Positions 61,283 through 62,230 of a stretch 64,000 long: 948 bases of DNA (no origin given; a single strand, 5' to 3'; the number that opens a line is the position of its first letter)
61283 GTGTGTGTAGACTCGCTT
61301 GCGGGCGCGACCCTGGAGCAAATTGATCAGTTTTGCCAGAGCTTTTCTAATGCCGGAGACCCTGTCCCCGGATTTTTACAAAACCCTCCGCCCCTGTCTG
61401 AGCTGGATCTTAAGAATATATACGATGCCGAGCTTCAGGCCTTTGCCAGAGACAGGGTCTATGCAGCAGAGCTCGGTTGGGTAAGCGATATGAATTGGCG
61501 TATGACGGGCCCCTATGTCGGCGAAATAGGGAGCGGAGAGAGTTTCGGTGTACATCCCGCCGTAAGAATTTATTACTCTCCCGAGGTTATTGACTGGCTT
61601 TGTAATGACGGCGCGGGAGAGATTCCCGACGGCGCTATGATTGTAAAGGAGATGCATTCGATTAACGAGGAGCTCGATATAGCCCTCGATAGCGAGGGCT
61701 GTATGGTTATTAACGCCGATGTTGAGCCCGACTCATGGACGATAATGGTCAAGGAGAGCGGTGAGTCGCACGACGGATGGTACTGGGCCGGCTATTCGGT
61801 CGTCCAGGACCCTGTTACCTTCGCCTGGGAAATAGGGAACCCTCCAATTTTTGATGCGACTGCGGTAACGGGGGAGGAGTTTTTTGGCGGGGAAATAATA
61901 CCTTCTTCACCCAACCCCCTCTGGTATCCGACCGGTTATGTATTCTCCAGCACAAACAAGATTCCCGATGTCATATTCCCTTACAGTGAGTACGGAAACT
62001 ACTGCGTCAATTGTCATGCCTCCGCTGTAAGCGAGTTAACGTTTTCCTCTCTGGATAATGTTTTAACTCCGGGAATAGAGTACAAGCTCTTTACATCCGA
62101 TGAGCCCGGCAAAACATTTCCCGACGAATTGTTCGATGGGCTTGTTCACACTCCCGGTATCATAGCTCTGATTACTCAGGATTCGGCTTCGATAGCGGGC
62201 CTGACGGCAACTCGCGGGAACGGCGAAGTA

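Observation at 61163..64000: Unlisted 946-codon-plus lipoprotein multihaem cytochrome running off the window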

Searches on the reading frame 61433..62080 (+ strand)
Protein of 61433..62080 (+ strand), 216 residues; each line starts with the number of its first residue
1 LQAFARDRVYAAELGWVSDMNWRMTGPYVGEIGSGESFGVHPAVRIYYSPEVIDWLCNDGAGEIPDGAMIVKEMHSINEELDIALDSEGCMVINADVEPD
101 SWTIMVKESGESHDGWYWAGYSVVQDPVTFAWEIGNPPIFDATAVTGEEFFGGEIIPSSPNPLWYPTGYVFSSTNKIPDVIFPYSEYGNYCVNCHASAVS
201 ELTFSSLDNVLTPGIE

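Call 60: search_solved_structures(query=A2, max_evalue=10, show_alignments=4)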
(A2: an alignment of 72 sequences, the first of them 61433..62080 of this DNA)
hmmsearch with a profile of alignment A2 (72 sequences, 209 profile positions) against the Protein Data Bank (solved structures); distinct sequences matched with E-value up to 10: 10.
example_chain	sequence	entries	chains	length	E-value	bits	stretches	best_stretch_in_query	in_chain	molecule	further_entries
6nrw_B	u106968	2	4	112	0.028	17.5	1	101-135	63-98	Dpr-interacting protein eta, isoform B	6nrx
6eg0_B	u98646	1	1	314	0.05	16.7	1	101-142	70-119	Dpr-interacting protein eta, isoform B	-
6efz_A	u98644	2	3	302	0.39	13.8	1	92-142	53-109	Dpr-interacting protein theta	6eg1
8snh_G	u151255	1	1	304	0.39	13.8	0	167-194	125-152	Cbb3-type cytochrome c oxidase subunit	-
3mk7_C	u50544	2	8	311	1.1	12.3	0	168-194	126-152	Cytochrome c oxidase, cbb3-type, subunit P | Cbb3-type cytochrome c oxidase subunit CcoP1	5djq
9hrk_A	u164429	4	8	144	1.3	12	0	177-194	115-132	Cytochrome P460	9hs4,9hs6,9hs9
8c10_A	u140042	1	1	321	1.5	11.9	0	53-144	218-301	GH5 Cellulase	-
6hiu_B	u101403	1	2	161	2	11.5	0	177-194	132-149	Cytochrome P460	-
9lts_C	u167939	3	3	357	5.3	10.1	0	157-191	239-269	Photosynthetic reaction center cytochrome c subunit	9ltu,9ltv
8yy9_C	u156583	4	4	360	5.5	10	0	157-191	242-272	Photosynthetic reaction center cytochrome c subunit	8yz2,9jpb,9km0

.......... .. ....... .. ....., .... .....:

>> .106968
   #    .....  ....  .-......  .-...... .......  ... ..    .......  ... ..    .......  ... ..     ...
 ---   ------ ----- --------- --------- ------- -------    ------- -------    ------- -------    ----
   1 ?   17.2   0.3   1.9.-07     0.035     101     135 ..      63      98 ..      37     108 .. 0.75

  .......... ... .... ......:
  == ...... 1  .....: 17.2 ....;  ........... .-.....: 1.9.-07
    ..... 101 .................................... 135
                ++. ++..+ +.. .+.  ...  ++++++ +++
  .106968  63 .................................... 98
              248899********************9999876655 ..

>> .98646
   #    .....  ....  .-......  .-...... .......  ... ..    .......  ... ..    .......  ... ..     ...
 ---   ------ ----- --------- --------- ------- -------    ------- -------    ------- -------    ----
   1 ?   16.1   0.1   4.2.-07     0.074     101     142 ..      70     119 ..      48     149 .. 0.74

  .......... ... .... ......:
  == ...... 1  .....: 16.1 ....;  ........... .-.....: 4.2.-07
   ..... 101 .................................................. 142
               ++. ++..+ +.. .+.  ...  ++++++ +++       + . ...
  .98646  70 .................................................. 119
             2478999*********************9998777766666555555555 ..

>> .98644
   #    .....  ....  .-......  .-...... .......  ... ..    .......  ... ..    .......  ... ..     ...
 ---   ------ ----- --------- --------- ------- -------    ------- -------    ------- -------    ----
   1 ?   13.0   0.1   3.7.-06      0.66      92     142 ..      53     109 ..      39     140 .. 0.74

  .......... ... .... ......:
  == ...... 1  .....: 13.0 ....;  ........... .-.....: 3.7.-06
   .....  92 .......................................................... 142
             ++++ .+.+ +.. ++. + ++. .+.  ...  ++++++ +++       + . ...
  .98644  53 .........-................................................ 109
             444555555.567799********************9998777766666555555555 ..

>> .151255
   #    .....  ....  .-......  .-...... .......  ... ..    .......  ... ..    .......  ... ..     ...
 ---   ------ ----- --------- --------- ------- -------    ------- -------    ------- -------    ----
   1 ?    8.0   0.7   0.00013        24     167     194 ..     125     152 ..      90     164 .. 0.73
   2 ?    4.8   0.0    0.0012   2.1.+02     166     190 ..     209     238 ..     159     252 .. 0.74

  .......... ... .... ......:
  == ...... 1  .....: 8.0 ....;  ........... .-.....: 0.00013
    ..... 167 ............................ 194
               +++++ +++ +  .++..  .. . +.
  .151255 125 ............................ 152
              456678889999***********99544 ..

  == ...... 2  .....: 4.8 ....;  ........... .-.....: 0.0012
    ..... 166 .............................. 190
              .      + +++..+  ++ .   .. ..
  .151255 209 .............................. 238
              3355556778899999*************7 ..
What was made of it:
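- Tried and rejected: A profile of the N-terminal domain searched against PDB sequences found P460 only at E 1.3-2, and only over the CxxCH (call 60).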

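Call 61: search_protein_families(library=pfam, alignment_id=A2, max_evalue=0.01)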
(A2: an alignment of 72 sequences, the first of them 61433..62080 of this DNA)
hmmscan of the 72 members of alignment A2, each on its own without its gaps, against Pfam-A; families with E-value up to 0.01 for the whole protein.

A. member 1, window:61433-62080:+ (216 aa): 1 family
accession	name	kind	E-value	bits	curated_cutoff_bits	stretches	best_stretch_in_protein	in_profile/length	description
PF16694.10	Cytochrome_P460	-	3.3e-06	27.9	27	1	45-123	24-95/125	Cytochrome P460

B. families by the number of members that match (of 72 scanned): 1 family
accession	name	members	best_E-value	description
PF16694.10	Cytochrome_P460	53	2.9e-12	Cytochrome P460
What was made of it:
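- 61478..62062 (+): Cytochrome P460-fold domain, residues ~106-300, binding haem 1. The excised domain (aa 91-306) matches Pfam PF16694 at E 3.3e-6 and 27.9 bits (cut-off 27), and 53 of 72 homologues match (call 61).
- On Cytochrome P460 / c'-beta superfamily (Pfam PF16694): 53 of 72 homologues match at E<=0.01, with a best E of 2.9e-12 (call 61).
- It is the only family hit (call 61).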

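Call 79: search_protein_families(library=ncbifam, proteins=[window:61433-62080:+], max_evalue=1)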
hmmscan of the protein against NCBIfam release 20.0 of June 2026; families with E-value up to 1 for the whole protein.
window:61433-62080:+ (216 aa): 0 families

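Call 83: predict_structure(alignment_id=A3)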
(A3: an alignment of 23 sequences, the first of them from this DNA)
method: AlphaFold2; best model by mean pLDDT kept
length: 211 residues; sequences in the alignment: 23
mean_pLDDT: 57.2   pTM: 0.58
mean pLDDT of the five models: 57.2, 52.5, 46.3, 45.6, 39.4
residues with pLDDT >= 90: 0; 70-90: 65; 50-70: 63; < 50: 83
segments of 3 or more residues with pLDDT < 50: 29-35, 114-134, 136-139, 158-201
pLDDT, mean of each block of 10 residues (from residue 1): 59 71 53 56 81 77 75 80 74 71 67 45 41 44 52 55 42 37 35 35 51 59
secondary structure, 60 per line:
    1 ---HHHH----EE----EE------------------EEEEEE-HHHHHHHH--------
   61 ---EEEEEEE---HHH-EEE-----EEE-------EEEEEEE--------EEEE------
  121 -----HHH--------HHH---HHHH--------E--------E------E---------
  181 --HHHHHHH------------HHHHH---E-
elements in order: H4-7 E38-43 H45-52 E64-70 E78-80 E86-88 E96-102 E111-114 H143-146 H183-189 H202-206
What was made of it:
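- Tried and rejected: A domain-only AF2 model was poor (pLDDT 57; call 83).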
